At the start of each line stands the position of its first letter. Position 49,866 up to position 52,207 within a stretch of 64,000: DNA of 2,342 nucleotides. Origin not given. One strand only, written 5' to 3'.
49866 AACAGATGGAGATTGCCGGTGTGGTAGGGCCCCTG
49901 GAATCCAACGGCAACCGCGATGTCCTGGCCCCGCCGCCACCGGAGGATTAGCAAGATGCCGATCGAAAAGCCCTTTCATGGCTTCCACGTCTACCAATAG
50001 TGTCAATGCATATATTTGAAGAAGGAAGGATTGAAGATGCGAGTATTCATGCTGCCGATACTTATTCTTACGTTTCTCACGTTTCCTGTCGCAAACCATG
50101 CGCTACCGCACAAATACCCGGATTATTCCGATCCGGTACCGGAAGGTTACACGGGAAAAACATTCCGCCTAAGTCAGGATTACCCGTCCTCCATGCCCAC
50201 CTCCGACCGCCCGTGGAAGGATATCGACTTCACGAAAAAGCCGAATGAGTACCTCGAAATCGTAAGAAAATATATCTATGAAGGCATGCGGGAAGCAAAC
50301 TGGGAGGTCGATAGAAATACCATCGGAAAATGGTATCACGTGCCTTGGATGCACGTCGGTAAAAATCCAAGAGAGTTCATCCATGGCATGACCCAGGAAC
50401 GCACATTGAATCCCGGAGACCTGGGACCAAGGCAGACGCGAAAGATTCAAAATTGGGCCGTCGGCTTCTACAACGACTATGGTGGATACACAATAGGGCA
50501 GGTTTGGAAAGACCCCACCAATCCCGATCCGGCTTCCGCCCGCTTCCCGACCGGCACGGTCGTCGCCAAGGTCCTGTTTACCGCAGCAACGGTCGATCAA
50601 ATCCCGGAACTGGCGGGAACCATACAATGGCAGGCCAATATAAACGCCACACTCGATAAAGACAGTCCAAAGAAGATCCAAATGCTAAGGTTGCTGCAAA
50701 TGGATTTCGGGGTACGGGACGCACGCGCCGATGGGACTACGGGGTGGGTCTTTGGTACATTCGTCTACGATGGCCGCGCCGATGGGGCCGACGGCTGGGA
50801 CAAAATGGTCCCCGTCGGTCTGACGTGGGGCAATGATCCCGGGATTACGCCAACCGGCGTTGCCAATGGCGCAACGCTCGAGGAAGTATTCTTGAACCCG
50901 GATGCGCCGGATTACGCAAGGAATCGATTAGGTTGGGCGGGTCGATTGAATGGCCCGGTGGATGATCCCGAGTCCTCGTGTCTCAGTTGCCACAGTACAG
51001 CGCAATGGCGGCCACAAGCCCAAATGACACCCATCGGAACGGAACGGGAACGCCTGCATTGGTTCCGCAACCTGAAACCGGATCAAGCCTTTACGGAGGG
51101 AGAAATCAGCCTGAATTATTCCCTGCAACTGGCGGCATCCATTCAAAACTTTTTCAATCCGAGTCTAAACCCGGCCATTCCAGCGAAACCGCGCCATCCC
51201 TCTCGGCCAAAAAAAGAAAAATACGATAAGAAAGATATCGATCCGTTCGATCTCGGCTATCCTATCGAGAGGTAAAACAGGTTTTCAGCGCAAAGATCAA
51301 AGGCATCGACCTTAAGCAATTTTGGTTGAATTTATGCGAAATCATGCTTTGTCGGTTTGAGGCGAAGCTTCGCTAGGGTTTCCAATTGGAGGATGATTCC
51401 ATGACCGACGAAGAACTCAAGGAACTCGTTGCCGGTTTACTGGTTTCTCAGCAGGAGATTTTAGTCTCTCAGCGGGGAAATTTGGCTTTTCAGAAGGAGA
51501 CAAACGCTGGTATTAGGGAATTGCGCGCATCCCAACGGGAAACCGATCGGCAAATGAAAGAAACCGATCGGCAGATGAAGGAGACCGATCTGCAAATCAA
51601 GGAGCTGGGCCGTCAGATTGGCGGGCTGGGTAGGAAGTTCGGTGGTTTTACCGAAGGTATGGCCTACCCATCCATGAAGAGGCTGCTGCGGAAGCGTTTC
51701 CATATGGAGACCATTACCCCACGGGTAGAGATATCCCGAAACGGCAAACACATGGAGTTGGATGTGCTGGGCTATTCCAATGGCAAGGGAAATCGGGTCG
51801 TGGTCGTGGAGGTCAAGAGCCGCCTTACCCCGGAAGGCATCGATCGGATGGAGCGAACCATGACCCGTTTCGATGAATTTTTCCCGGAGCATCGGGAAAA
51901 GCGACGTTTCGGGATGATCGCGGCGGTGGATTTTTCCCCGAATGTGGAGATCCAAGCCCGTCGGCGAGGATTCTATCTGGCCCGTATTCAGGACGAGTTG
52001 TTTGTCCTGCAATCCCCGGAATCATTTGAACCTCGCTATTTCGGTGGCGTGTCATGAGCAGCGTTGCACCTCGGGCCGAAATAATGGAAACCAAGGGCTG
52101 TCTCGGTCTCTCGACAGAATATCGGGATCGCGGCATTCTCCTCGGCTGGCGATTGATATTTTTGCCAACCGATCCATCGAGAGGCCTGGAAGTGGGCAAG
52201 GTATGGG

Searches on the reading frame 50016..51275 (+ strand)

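Call 67: search_protein_families(library=padloc, proteins=[window:50016-51275:+], max_evalue=0.001)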
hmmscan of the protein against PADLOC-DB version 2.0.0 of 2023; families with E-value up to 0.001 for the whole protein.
window:50016-51275:+ (419 aa): 0 families

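Call 68: search_protein_families(library=pfam, proteins=[window:50016-51275:+], max_evalue=0.001)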
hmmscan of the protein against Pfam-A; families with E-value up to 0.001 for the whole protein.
window:50016-51275:+ (419 aa): 1 family
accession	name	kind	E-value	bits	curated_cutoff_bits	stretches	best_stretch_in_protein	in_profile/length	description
PF16694.10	Cytochrome_P460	-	9.6e-06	26.4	27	0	161-256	23-100/125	Cytochrome P460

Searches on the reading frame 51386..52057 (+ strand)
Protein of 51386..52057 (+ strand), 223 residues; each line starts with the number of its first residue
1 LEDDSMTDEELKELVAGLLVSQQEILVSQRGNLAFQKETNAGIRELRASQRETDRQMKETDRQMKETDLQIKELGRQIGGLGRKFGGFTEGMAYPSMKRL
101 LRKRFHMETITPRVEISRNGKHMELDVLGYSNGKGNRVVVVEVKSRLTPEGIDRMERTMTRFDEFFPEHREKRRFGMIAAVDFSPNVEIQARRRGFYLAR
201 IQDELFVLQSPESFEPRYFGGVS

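Call 67: search_protein_families(library=padloc, proteins=[window:51386-52057:+], max_evalue=0.001)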
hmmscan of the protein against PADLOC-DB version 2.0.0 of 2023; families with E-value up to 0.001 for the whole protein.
window:51386-52057:+ (223 aa): 0 families

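Call 68: search_protein_families(library=pfam, proteins=[window:51386-52057:+], max_evalue=0.001)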
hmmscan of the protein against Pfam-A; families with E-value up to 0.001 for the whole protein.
window:51386-52057:+ (223 aa): 1 family
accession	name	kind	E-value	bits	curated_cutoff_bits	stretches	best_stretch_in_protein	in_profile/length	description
PF12644.12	DUF3782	-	1e-05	26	24.4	1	51-107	4-60/78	Protein of unknown function (DUF3782)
